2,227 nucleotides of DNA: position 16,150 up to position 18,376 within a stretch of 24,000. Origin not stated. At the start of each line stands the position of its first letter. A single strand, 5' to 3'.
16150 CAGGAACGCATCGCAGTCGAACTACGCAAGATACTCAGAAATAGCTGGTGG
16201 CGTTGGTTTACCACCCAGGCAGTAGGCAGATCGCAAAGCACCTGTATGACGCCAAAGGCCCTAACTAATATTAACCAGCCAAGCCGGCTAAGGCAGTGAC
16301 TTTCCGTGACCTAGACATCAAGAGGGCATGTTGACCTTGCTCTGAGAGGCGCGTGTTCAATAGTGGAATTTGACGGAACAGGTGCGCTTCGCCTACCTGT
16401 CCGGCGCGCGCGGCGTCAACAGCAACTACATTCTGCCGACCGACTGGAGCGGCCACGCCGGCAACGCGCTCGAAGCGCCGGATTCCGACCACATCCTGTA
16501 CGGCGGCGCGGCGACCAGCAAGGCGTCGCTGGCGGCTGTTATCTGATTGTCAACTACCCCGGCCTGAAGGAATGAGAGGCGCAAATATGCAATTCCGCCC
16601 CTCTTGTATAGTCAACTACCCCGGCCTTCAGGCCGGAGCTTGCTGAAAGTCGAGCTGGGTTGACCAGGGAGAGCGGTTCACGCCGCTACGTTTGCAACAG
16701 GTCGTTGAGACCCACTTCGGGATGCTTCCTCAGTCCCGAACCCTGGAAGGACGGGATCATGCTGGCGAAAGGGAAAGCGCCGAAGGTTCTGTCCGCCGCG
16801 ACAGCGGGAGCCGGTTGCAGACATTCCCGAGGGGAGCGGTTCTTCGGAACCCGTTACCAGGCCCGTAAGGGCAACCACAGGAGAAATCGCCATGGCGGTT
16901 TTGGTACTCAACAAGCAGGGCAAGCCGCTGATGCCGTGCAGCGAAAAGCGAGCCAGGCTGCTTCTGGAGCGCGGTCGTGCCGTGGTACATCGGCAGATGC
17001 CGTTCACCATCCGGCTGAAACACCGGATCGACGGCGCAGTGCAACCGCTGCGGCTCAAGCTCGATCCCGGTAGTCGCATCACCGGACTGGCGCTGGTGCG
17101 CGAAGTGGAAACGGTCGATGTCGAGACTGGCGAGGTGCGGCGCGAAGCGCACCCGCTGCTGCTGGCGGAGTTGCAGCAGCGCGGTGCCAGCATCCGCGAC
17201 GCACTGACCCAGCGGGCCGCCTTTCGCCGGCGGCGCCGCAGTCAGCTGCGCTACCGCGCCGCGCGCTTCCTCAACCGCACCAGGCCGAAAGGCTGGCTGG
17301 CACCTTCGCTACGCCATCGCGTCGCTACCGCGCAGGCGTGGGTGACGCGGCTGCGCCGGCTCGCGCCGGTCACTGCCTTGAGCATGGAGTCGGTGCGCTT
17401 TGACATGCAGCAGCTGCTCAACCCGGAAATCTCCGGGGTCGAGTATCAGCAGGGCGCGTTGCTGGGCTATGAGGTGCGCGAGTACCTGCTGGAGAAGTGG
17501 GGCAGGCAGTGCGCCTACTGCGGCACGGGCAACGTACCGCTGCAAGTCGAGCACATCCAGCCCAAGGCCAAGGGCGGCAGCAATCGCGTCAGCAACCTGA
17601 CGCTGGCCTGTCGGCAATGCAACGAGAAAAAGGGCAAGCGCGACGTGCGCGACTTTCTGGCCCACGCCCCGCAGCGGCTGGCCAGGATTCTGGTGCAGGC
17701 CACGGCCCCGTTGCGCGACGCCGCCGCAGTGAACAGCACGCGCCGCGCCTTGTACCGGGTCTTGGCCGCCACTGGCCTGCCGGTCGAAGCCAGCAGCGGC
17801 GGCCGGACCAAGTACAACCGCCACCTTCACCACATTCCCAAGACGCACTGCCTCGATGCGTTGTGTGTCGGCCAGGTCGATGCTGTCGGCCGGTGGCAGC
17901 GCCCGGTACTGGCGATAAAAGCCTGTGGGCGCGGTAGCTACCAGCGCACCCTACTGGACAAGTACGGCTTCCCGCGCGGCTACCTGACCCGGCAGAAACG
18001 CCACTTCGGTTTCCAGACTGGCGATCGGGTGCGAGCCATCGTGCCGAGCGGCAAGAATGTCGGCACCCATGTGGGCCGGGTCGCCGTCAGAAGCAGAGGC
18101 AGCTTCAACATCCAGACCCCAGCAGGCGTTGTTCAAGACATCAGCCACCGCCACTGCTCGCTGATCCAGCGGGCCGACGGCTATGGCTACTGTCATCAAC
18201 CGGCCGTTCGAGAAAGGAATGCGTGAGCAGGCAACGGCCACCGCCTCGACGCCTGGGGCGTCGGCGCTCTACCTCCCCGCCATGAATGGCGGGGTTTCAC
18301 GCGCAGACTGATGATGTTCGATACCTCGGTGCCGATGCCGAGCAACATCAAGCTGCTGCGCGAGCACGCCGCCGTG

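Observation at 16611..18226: Intact IscB RNA-guided nuclease with a structured upstream omega-RNA candidate, carried solo (no TnpA) inside a tRNA-Arg island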

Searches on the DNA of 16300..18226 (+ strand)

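Call 7: search_rna_families(source=window, start=16300, end=17000, threshold=evalue, max_evalue=10, show_alignments=3)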
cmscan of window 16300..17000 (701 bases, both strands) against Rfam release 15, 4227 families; matches with E-value up to 10: 5.
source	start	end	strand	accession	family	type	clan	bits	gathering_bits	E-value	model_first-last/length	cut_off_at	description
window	16611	16842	+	RF02033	HEARO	Gene;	-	113.3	83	1.5e-24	1-211/211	no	HNH endonuclease-associated RNA and ORF (HEARO) RNA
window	16762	16897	+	RF02206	WT1-AS_4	Gene; lncRNA;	-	17.1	60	0.69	1-134/134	no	WT1 antisense RNA conserved region 4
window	16766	16859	-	RF03247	mir-1324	Gene; miRNA;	-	16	70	4.4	1-91/91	no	mir-1324 microRNA precursor family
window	16402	16463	-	RF00223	IRES_Bip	Cis-reg; IRES;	-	8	40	4.2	1-263/263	no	bip internal ribosome entry site (IRES)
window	16498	16534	-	RF00223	IRES_Bip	Cis-reg; IRES;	-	7.4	40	6.3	1-263/263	no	bip internal ribosome entry site (IRES)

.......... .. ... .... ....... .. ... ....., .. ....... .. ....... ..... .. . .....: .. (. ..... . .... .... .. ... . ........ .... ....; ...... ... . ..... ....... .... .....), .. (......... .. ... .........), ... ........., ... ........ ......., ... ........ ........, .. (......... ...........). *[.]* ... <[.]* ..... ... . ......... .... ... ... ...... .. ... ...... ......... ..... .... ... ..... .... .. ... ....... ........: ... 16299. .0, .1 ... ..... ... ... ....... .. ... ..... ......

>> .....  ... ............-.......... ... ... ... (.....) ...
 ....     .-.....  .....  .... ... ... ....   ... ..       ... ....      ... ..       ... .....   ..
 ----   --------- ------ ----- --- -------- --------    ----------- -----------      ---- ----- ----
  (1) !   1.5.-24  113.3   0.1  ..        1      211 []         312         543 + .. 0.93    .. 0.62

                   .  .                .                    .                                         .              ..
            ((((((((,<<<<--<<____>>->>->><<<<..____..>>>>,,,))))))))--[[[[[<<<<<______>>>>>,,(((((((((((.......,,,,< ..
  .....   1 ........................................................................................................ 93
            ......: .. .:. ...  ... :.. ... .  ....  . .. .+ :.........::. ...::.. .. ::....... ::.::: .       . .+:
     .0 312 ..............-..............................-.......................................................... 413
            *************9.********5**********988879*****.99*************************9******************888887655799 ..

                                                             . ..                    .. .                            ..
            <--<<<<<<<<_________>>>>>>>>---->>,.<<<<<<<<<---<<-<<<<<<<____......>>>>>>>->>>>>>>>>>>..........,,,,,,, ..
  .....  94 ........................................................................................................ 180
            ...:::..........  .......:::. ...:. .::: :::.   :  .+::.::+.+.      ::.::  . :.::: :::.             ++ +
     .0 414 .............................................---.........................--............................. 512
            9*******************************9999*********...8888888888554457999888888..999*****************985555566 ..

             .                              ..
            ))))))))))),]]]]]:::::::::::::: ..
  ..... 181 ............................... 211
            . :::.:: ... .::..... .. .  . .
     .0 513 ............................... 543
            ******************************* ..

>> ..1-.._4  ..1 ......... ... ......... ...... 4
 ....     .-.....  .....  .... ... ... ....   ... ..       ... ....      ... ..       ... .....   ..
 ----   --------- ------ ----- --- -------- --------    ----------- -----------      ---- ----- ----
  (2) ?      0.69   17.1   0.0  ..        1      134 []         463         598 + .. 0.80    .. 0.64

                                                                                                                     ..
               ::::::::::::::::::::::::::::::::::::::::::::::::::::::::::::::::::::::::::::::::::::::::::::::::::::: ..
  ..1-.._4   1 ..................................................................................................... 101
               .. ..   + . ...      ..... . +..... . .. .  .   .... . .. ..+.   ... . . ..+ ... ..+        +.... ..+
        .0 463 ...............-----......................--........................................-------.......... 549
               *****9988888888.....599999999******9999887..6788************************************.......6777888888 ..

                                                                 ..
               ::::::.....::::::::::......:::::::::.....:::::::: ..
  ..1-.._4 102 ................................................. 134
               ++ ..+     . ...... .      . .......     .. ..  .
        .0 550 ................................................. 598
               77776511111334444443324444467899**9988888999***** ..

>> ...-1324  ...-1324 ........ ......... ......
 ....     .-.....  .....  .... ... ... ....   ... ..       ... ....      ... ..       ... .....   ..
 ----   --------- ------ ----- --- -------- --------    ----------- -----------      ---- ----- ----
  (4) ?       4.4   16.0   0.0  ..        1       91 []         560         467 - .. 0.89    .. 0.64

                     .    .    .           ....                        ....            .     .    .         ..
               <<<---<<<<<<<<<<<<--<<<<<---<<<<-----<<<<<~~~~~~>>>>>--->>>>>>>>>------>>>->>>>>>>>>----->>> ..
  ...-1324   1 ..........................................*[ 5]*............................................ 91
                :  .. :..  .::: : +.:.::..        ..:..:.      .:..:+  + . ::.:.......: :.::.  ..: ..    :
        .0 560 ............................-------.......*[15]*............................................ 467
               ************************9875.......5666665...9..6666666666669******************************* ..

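Call 23: search_rna_families(sources=[L009, L010, L012, L013, L014, L002, L003, L001], threshold=gathering)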
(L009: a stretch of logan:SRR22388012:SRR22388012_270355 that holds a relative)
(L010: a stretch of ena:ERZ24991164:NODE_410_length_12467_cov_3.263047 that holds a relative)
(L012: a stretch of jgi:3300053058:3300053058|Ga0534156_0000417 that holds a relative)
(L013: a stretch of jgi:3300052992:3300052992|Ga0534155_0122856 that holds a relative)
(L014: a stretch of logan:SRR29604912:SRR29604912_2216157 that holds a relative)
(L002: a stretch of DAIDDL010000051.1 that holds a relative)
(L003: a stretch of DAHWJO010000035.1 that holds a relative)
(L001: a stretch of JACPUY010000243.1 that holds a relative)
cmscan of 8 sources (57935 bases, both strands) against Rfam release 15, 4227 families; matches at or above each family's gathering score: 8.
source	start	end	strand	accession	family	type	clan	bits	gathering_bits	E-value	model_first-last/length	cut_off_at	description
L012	4709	4939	+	RF02033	HEARO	Gene;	-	120.4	83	2.2e-24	1-211/211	no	HNH endonuclease-associated RNA and ORF (HEARO) RNA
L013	138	368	+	RF02033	HEARO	Gene;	-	120.4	83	2.2e-24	1-211/211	no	HNH endonuclease-associated RNA and ORF (HEARO) RNA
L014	31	261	+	RF02033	HEARO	Gene;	-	120.4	83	2.2e-24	1-211/211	no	HNH endonuclease-associated RNA and ORF (HEARO) RNA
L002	5721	5954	+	RF02033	HEARO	Gene;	-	109.1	83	1.3e-21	1-211/211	no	HNH endonuclease-associated RNA and ORF (HEARO) RNA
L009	1209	1451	+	RF02033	HEARO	Gene;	-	106.3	83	6.1e-21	1-211/211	no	HNH endonuclease-associated RNA and ORF (HEARO) RNA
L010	4713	4947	+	RF02033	HEARO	Gene;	-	93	83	1e-17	1-211/211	no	HNH endonuclease-associated RNA and ORF (HEARO) RNA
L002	11073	11146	-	RF00029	Intron_gpII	Intron;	-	50.6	40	4.9e-07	1-77/77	no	Group II catalytic intron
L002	12200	12319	+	RF02005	group-II-D1D4-6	Intron;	CL00102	50.1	49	3.3e-11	1-225/225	no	Group II catalytic intron D1-D4-6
